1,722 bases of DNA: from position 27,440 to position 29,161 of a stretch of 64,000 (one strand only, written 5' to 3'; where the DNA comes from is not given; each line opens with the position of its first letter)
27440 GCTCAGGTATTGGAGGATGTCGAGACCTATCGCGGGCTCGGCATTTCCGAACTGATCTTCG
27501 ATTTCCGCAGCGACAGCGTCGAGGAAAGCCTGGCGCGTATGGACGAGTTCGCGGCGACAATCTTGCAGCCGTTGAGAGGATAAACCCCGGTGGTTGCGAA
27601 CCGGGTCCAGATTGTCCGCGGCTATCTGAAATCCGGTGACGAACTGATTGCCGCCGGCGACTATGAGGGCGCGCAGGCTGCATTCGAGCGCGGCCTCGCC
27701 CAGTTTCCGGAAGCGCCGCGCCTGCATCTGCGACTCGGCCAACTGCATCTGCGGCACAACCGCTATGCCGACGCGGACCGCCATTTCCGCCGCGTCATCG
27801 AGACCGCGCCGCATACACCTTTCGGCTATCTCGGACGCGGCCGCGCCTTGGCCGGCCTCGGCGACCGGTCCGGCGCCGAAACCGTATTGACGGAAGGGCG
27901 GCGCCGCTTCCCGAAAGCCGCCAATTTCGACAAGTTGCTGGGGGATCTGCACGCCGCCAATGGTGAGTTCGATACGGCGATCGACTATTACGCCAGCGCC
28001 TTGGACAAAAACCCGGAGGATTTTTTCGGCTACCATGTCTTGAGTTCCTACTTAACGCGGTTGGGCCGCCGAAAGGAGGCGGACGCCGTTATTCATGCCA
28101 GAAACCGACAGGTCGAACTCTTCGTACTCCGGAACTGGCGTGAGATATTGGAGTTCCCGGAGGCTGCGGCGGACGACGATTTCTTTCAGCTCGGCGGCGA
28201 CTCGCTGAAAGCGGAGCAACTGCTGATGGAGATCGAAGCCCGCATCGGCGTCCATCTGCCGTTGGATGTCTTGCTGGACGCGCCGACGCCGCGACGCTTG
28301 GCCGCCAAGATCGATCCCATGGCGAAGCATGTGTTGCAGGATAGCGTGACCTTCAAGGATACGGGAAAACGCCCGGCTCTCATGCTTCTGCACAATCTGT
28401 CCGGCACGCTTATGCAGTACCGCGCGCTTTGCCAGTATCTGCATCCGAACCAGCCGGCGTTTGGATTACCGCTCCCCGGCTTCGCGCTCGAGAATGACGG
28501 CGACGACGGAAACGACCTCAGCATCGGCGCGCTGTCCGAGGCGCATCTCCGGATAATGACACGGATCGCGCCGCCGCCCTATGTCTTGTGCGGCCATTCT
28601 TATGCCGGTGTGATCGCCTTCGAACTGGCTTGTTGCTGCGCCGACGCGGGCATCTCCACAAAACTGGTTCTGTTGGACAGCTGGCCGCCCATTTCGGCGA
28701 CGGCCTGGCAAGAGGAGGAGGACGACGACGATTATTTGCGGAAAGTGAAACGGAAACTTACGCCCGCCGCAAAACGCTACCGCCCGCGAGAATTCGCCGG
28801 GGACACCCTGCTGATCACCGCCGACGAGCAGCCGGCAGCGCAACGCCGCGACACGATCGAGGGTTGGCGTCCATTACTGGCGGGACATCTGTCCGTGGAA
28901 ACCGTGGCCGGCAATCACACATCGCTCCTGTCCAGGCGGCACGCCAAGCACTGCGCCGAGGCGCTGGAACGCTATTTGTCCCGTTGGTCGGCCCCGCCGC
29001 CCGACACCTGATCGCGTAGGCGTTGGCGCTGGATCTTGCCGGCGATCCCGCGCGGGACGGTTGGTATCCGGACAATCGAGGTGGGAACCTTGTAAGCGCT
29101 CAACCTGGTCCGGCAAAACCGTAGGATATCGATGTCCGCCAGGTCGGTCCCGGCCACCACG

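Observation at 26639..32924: Compact cluster: LLM oxidoreductase, TPR-PCP-thioesterase fusion, stand-alone adenylating enzyme, Baeyer-Villiger-type monooxygenase, esterase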

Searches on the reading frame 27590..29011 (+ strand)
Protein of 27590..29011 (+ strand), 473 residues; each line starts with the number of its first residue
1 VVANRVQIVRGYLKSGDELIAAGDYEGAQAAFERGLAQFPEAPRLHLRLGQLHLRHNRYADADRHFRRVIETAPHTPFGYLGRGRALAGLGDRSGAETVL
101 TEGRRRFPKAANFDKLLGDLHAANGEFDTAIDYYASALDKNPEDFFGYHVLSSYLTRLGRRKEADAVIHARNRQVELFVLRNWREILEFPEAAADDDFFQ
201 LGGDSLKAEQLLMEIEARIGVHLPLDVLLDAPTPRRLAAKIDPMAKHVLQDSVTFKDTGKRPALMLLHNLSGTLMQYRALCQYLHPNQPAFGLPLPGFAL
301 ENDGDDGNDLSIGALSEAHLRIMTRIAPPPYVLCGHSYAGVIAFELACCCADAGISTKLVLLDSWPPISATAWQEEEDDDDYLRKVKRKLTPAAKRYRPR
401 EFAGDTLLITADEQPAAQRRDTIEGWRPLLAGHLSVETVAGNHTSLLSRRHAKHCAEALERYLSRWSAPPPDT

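Call 3: search_protein_families(library=pfam, proteins=[window:27590-29011:+], max_evalue=0.01)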
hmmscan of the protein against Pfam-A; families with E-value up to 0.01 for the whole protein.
window:27590-29011:+ (473 aa): 20 families
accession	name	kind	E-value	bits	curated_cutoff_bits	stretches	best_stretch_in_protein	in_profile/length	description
PF13432.12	TPR_16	-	4.8e-21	75.3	32.7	2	14-74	2-62/65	Tetratricopeptide repeat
PF13428.12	TPR_14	-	2.3e-18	65.3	23.5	3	11-52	3-44/44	Tetratricopeptide repeat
PF07719.23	TPR_2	-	7.2e-18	63.6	27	2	44-75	2-33/34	Tetratricopeptide repeat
PF14559.12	TPR_19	-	5.6e-16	59.1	25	2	19-75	1-57/68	Tetratricopeptide repeat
PF00975.26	Thioesterase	-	6.2e-15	56.5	26.4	1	264-383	3-122/226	Thioesterase domain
PF00550.31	PP-binding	-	7.1e-14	52.3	20.8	1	179-239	3-65/67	Phosphopantetheine attachment site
PF00515.34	TPR_1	-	1.1e-10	41.3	27.8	1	117-144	7-34/34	Tetratricopeptide repeat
PF13181.12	TPR_8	-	4.3e-09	36.3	25.7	0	116-142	6-32/34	Tetratricopeptide repeat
PF13174.12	TPR_6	-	5.2e-09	36.6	26.3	0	47-75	4-32/33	Tetratricopeptide repeat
PF13414.12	TPR_11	-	1e-08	35.1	26.8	1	16-55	1-40/42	TPR repeat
PF13176.12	TPR_7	-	4.1e-08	33.1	27.9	1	116-144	4-34/36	Tetratricopeptide repeat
PF12697.13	Abhydrolase_6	-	1.3e-06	29.7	26.3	1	283-422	28-147/217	Alpha/beta hydrolase family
PF13424.12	TPR_12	-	1.5e-05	25.5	30.1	0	20-73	14-75/77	Tetratricopeptide repeat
PF13431.12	TPR_17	-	5.3e-05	23.6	24.4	0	31-62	1-32/34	Tetratricopeptide repeat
PF09976.15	TPR_21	-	0.00033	20.9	25.5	1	29-145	62-180/193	Tetratricopeptide repeat-like domain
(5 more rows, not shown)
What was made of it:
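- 27590..28099 (+): TPR domain (aa 1-170, about 5 repeats) of the TPR-PCP-TE fusion protein. Call 3: TPR_16, TPR_14, TPR_2 and others, E 1e-18 to 1e-21.
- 28100..28339 (+): Peptidyl carrier protein domain (aa 171-250). Motif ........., with the phosphopantetheine-attachment Ser205 at 28202-28204. Call 3: PP-binding E 7e-14.
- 28340..29011 (+): Type I thioesterase domain (aa 251-473). Triad Ser337 (GHSYAG, 28598-28600), Asp363 (LLDS, 28676-28678) and His443 (GNHTS, 28916-28918). Short lid with the acidic run EEEDDDD 375-381. Call 3: Thioesterase E 6e-15.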

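Call 4: search_protein_families(library=ncbifam, proteins=[window:27590-29011:+], max_evalue=0.001)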
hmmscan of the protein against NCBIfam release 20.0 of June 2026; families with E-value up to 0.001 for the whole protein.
window:27590-29011:+ (473 aa): 23 families
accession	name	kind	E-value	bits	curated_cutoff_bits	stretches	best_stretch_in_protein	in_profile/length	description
NF007605.2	PRK10252.1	equivalog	4.7e-12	44.2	2400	1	176-378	976-1179/1292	enterobactin non-ribosomal peptide synthetase EntF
TIGR02917.1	PEP_TPR_lipo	equivalog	4.3e-10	38.1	312.2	1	16-170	608-761/899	XrtA/PEP-CTERM system TPR-repeat protein PrsT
TIGR02795.1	tol_pal_ybgF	equivalog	1.4e-09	38.5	90.1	1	13-112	6-111/119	tol-pal system protein YbgF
NF033920.0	C39_PA2778_fam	equivalog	1.7e-09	37.5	150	1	11-103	158-250/255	PA2778 family cysteine peptidase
NF004282.0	PRK05691.1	subfamily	7.4e-09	32.2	4090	1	164-294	576-701/4334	non-ribosomal peptide synthase/polyketide synthase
TIGR03443.1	alpha_am_amid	equivalog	3.1e-08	31.5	1030.1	1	170-249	844-925/1390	L-aminoadipate-semialdehyde dehydrogenase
TIGR00990.1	3a0801s09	subfamily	4.2e-08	32.3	757.25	1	11-139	367-495/615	mitochondrial import receptor subunit TOM70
NF040959.1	MamA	equivalog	1.6e-07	31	200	1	12-165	40-193/204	magnetosome protein MamA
NF038078.1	NRPS_MxcG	equivalog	1.8e-07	28.8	2300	1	163-246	963-1046/1442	myxochelin non-ribosomal peptide synthetase MxcG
TIGR00540.1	TPR_hemY_coli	hypoth_equivalog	2.9e-06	26.3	142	1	32-97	315-379/385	heme biosynthesis-associated TPR protein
TIGR02521.1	type_IV_pilW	equivalog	4.1e-06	26.5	154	0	20-77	146-203/234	type IV pilus biogenesis/stability protein PilW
NF047350.1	aureusi_NRPS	equivalog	5.1e-06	23.6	2500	1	171-246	905-980/2373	aureusimine non-ribosomal peptide synthetase AusA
NF033758.1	gliding_GltE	equivalog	7.8e-06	25.1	225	0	21-91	234-304/411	adventurous gliding motility TPR repeat lipoprotein GltE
TIGR02552.1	LcrH_SycD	equivalog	9e-06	25.4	104.8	0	21-76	64-119/136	SycD/LcrH family type III secretion system chaperone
NF052415.1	T3SS_chap_SctY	equivalog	2e-05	25.1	70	0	28-100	25-100/106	type III secretion apparatus assembly chaperone SctY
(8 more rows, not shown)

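Call 6: find_homologous_proteins(query=window:27590-29011:+, max_evalue=0.00001)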
Query window:27590-29011:+ (473 aa): 15 proteins with E <= 0.00001 among 8000 candidates.
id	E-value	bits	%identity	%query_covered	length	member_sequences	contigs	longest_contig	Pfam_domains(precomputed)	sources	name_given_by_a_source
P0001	0.0e+0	1086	100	100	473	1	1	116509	PF13414.13,PF00550.32,PF13176.13,PF13428.13,PF14559.13,PF12697.14,PF00515.35,PF13424.13,PF13432.13,PF00975.27,PF13181.13,PF07719.24,PF13174.13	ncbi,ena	-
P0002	3.8e-21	93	28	60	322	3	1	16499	PF00550.32,PF12697.14,PF00561.27,PF00975.27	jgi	jgi:thioesterase domain-containing protein/acyl carrier protein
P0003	3.5e-19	87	27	66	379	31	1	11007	PF00550.32,PF12697.14,PF00561.27,PF00975.27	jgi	jgi:acetoacetyl-CoA synthetase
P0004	2.0e-17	81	32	41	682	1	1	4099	PF00550.32,PF00501.35,PF13193.13,PF00975.27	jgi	jgi:thioesterase domain-containing protein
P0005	2.5e-17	81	28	52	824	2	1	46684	PF00668.26,PF00550.32,PF12697.14,PF00561.27,PF00975.27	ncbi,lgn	-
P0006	2.5e-16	77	30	41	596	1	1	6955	PF00550.32,PF00501.35,PF13193.13,PF00975.27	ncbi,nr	ncbi:MAG TPA: thioesterase domain-containing protein, partial [Opitutaceae bacterium]|nr:thioesteras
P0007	6.4e-16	76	32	46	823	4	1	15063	PF00668.26,PF00550.32,PF00561.27,PF00975.27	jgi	-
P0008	3.0e-14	71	26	59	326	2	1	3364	PF00550.32,PF12697.14,PF00561.27,PF00975.27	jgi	jgi:acetoacetyl-CoA synthetase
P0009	1.6e-9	55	30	29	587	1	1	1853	PF25060.1,PF13414.13,PF13374.13,PF07721.21,PF24575.2,PF00515.35,PF13424.13,PF13429.13,PF14561.13,PF07719.24,PF13174.13,PF25063.1,PF13431.13,PF23914.2,PF25062.2,PF25058.2,PF23300.4,PF13176.13,PF13428.13,PF25064.2,PF14559.13,PF13371.13,PF12895.14,PF21033.5,PF13432.13,PF13181.13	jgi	jgi:tetratricopeptide (TPR) repeat protein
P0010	2.4e-9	54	30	22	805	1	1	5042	PF25063.1,PF13431.13,PF23914.2,PF25062.2,PF13414.13,PF12569.15,PF13428.13,PF25064.2,PF07721.21,PF14559.13,PF24575.2,PF13371.13,PF00515.35,PF12895.14,PF13424.13,PF21033.5,PF13432.13,PF13429.13,PF13181.13,PF14561.13,PF07719.24,PF13174.13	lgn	-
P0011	1.9e-8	52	33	28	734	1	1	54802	PF13431.13,PF23914.2,PF25060.1,PF13414.13,PF13176.13,PF13428.13,PF13374.13,PF14559.13,PF24575.2,PF13371.13,PF00515.35,PF12895.14,PF13424.13,PF21033.5,PF13432.13,PF13181.13,PF07719.24,PF13174.13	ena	-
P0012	5.5e-8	50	26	36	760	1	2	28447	PF25063.1,PF05843.21,PF13431.13,PF23914.2,PF25060.1,PF25062.2,PF13414.13,PF21545.4,PF13176.13,PF12569.15,PF13428.13,PF25064.2,PF13374.13,PF14559.13,PF13371.13,PF00515.35,PF12895.14,PF13424.13,PF21033.5,PF13432.13,PF13181.13,PF07719.24,PF13174.13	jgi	jgi:tetratricopeptide (TPR) repeat protein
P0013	1.4e-7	49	28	38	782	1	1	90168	PF03704.24,PF13431.13,PF23914.2,PF13414.13,PF13176.13,PF13428.13,PF13374.13,PF07721.21,PF14559.13,PF24575.2,PF13371.13,PF00515.35,PF12895.14,PF13424.13,PF21033.5,PF13432.13,PF13429.13,PF13181.13,PF14561.13,PF07719.24,PF13174.13,PF13231.13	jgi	jgi:protein O-mannosyl-transferase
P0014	6.7e-7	46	35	24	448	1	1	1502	PF00975.27,PF00027.36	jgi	-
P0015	2.5e-6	45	28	20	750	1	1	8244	PF09976.16,PF25060.1,PF13414.13,PF07721.21,PF24575.2,PF00515.35,PF13424.13,PF13429.13,PF14561.13,PF07719.24,PF13174.13,PF25063.1,PF13431.13,PF23914.2,PF25062.2,PF13176.13,PF13428.13,PF25064.2,PF14559.13,PF13371.13,PF12895.14,PF21033.5,PF13432.13,PF13181.13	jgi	jgi:tetratricopeptide (TPR) repeat protein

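Call 7: find_encoding_contigs(protein=P0001, flank=10000, max_places=6)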
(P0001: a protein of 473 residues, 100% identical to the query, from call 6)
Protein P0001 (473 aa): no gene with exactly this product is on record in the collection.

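Call 10: find_encoding_contigs(protein=P0002, flank=8000, max_places=3)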
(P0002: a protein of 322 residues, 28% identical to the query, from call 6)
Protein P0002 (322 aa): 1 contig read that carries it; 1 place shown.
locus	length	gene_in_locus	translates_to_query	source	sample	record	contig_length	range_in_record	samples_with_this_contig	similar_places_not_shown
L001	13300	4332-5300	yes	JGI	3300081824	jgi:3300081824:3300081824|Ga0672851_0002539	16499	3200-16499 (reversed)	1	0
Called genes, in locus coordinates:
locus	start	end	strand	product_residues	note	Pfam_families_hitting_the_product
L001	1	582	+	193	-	?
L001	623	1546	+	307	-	PF13641:Glyco_tranf_2_3, PF00535:Glycos_transf_2, PF10111:Glyco_tranf_2_2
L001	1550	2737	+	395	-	-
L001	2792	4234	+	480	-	PF00171:Aldedh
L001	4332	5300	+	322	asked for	PF00550:PP-binding, PF00561:Abhydrolase_1, PF00975:Thioesterase, PF12697:Abhydrolase_6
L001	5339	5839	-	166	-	-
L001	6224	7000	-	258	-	PF00106:adh_short, PF08659:KR, PF13561:adh_short_C2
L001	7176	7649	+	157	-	PF13924:Lipocalin_5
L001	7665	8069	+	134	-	-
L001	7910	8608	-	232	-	-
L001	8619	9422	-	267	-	PF12705:PDDEXK_1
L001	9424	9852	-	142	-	-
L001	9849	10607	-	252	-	-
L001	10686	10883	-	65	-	-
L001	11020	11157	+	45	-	-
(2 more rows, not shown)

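Call 11: find_encoding_contigs(protein=P0003, flank=8000, max_places=4)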
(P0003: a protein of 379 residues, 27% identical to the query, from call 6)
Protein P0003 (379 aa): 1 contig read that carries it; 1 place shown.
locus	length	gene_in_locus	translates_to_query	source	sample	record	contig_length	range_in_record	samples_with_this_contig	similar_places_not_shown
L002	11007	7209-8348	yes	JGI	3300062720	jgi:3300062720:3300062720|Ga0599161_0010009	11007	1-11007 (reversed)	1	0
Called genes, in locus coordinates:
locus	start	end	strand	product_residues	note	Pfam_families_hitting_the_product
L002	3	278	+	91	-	?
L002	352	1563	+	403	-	PF00070:Pyr_redox (faint), PF07992:Pyr_redox_2, PF13454:NAD_binding_9 (faint), PF13738:Pyr_redox_3, PF13434:Lys_Orn_oxgnase (weak)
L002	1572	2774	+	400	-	PF02786:CPSase_L_D2 (weak)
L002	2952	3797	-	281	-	PF22624:AASDHPPT_N, PF01648:ACPS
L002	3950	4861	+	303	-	PF00535:Glycos_transf_2, PF10111:Glyco_tranf_2_2 (weak), PF13641:Glyco_tranf_2_3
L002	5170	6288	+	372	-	PF00550:PP-binding, PF00561:Abhydrolase_1, PF00975:Thioesterase, PF12697:Abhydrolase_6 (weak)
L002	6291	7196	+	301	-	PF01063:Aminotran_4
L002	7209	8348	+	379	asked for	PF00550:PP-binding, PF00561:Abhydrolase_1 (weak), PF00975:Thioesterase, PF12697:Abhydrolase_6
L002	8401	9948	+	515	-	PF02776:TPP_enzyme_N, PF02775:TPP_enzyme_C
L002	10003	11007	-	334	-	?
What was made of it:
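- Tried and rejected: Contexts of the distant PCP-TE hits P0002 and P0003 (calls 10, 11).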

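Call 16: find_homologous_proteins(query=P0016, max_evalue=1e-20)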
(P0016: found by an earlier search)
Query P0016 (489 aa): 4802 proteins with E <= 1e-20 among 8000 candidates; the best 120 are listed.
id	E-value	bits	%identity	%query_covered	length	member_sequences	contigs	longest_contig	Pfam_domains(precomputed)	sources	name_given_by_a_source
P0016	0.0e+0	1107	100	100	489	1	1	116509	PF00501.35,PF13193.13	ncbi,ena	-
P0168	1.9e-107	378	40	99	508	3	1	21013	PF00501.35,PF13193.13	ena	-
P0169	1.1e-104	369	42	98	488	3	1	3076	PF00501.35,PF13193.13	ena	-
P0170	4.1e-104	367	41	98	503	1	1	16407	PF00501.35,PF13193.13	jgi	jgi:long-chain acyl-CoA synthetase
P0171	4.5e-104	367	40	98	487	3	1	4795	PF00501.35,PF13193.13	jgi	jgi:acyl-CoA synthetase (AMP-forming)/AMP-acid ligase II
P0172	7.6e-104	366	42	99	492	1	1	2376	PF00501.35,PF13193.13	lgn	-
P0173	7.3e-103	363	41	98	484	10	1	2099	PF00501.35,PF13193.13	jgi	jgi:acyl-CoA synthetase (AMP-forming)/AMP-acid ligase II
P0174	2.1e-102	361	42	99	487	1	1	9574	PF00501.35,PF13193.13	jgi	jgi:acyl-CoA synthetase (AMP-forming)/AMP-acid ligase II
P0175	2.5e-102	361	43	99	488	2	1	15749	PF00501.35,PF13193.13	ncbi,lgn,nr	ncbi:MAG TPA: class I adenylate-forming enzyme family protein [Stellaceae bacterium]|nr:class I aden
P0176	6.6e-102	360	42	99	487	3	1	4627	PF00501.35,PF13193.13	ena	-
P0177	7.3e-102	360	41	100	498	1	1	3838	PF00501.35,PF13193.13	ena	-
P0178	8.5e-102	359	43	98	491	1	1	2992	PF00501.35,PF13193.13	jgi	jgi:acyl-CoA synthetase (AMP-forming)/AMP-acid ligase II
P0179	1.6e-101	359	42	97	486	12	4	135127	PF00501.35,PF13193.13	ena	-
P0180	2.8e-101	358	43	99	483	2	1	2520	PF00501.35,PF13193.13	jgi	-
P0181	6.7e-101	357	42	96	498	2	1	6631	PF00501.35,PF13193.13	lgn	-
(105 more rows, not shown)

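Call 17: find_encoding_contigs(protein=P0168, flank=8000, max_places=2)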
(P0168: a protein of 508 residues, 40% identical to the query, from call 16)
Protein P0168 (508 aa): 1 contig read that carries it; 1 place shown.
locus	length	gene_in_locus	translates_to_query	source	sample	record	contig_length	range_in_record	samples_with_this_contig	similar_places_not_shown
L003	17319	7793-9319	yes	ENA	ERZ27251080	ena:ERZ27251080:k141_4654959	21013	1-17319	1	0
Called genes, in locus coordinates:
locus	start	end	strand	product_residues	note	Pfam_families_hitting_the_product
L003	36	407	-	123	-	PF06339:Ectoine_synth, PF07883:Cupin_2 (weak)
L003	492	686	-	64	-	-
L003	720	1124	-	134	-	PF04828:GFA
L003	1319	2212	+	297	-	PF00126:HTH_1, PF03466:LysR_substrate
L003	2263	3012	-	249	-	-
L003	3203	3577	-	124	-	-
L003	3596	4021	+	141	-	PF00581:Rhodanese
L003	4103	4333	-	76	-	PF06568:YjiS-like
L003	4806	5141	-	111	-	PF06568:YjiS-like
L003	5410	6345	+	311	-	PF00126:HTH_1, PF03466:LysR_substrate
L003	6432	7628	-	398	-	PF06181:Urate_ox_N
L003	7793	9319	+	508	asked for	PF00501:AMP-binding, PF13193:AMP-binding_C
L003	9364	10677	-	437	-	PF00202:Aminotran_3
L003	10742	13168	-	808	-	PF01266:DAO, PF16350:FAO_M, PF01571:GCV_T, PF08669:GCV_T_C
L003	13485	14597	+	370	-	PF00355:Rieske, PF00848:Ring_hydroxyl_A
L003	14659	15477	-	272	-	PF09359:VTC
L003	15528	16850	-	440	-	-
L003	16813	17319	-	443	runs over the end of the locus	-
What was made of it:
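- Its nearest homologue, L003, has no PCP nearby (call 17).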

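Call 18: find_encoding_contigs(protein=P0175, flank=8000, max_places=2)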
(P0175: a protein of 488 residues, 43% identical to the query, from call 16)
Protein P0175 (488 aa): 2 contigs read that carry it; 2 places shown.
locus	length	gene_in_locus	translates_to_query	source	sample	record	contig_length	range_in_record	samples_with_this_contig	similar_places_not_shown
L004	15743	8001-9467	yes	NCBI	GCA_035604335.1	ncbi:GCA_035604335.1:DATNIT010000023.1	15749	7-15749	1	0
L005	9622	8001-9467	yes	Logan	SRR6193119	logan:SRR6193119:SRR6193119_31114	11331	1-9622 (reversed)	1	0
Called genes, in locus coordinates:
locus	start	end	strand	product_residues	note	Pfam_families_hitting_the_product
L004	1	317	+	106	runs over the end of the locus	?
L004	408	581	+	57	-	-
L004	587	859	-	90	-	-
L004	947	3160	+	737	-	PF00515:TPR_1 (faint), PF07719:TPR_2 (faint), PF13432:TPR_16, PF14559:TPR_19 (weak), PF08241:Methyltransf_11, PF08242:Methyltransf_12, PF13649:Methyltransf_25, PF13847:Methyltransf_31, +7 more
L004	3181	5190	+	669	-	PF00515:TPR_1 (faint), PF07719:TPR_2 (faint), PF13176:TPR_7 (faint), PF13181:TPR_8 (faint), PF13414:TPR_11 (faint), PF13432:TPR_16 (weak), PF14559:TPR_19 (weak), PF13844:Glyco_transf_41, +4 more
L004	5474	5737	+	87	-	PF00550:PP-binding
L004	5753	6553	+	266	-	PF00561:Abhydrolase_1 (weak), PF12697:Abhydrolase_6 (weak), PF00975:Thioesterase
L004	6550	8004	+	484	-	PF00501:AMP-binding, PF13193:AMP-binding_C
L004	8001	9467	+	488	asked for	PF00501:AMP-binding, PF13193:AMP-binding_C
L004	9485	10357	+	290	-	-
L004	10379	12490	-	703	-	PF00515:TPR_1, PF13424:TPR_12, PF00515:TPR_1, PF13432:TPR_16, PF13424:TPR_12, PF13414:TPR_11, PF13424:TPR_12, PF13432:TPR_16, +24 more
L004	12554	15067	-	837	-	PF13432:TPR_16, PF00515:TPR_1, PF13414:TPR_11, PF13424:TPR_12, PF00515:TPR_1, PF13414:TPR_11, PF13432:TPR_16, PF00515:TPR_1, +45 more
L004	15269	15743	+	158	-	PF13181:TPR_8 (faint), PF13424:TPR_12 (faint), PF13428:TPR_14 (faint), PF00515:TPR_1 (faint), PF07719:TPR_2 (faint), PF13371:TPR_9 (weak), PF14559:TPR_19 (weak), PF13432:TPR_16 (weak), +3 more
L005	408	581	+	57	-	-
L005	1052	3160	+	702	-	PF00515:TPR_1 (faint), PF07719:TPR_2 (faint), PF13432:TPR_16, PF14559:TPR_19 (weak), PF08241:Methyltransf_11, PF08242:Methyltransf_12, PF13649:Methyltransf_25, PF13847:Methyltransf_31, +8 more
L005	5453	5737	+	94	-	PF00550:PP-binding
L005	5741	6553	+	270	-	PF00561:Abhydrolase_1 (weak), PF12697:Abhydrolase_6 (weak), PF00975:Thioesterase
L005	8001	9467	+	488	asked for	PF00501:AMP-binding, PF13193:AMP-binding_C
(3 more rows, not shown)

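Call 19: find_encoding_contigs(protein=P0179, flank=8000, max_places=2)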
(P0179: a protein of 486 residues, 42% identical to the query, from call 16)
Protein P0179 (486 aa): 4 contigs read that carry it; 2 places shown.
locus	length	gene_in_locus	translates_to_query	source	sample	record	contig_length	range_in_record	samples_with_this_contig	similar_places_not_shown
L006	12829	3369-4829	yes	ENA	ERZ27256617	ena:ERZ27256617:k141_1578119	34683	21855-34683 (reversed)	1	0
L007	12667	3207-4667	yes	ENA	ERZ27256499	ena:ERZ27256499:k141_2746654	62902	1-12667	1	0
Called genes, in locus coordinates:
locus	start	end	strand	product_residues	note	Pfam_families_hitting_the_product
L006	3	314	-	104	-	?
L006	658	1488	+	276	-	PF13424:TPR_12 (faint), PF13428:TPR_14 (faint), PF13432:TPR_16, PF14559:TPR_19 (weak), PF13371:TPR_9 (weak), PF13432:TPR_16, PF00515:TPR_1 (weak), PF07719:TPR_2 (weak), +8 more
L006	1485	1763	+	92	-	PF00550:PP-binding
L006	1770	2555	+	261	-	PF00975:Thioesterase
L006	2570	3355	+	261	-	PF12697:Abhydrolase_6 (weak), PF00975:Thioesterase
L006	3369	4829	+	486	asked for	PF00501:AMP-binding, PF13193:AMP-binding_C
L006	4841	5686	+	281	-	PF22624:AASDHPPT_N (weak), PF01648:ACPS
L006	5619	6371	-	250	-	PF13733:Glyco_transf_7N, PF02709:Glyco_transf_7C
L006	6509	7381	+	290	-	PF01522:Polysacc_deac_1 (weak)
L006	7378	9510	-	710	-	PF13424:TPR_12, PF13432:TPR_16, PF13414:TPR_11, PF13424:TPR_12, PF13414:TPR_11, PF13424:TPR_12, PF13432:TPR_16, PF14559:TPR_19, +25 more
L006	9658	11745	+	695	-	PF05378:Hydant_A_N, PF01968:Hydantoinase_A, PF19278:Hydant_A_C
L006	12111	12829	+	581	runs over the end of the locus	PF02538:Hydantoinase_B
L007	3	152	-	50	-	?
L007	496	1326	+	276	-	PF13424:TPR_12 (faint), PF13428:TPR_14 (faint), PF13432:TPR_16 (weak), PF14559:TPR_19 (weak), PF13371:TPR_9 (weak), PF13432:TPR_16, PF00515:TPR_1 (weak), PF07719:TPR_2 (weak), +7 more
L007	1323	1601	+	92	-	PF00550:PP-binding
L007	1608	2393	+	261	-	PF00975:Thioesterase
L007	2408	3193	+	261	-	PF12697:Abhydrolase_6 (weak), PF00975:Thioesterase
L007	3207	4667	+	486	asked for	PF00501:AMP-binding, PF13193:AMP-binding_C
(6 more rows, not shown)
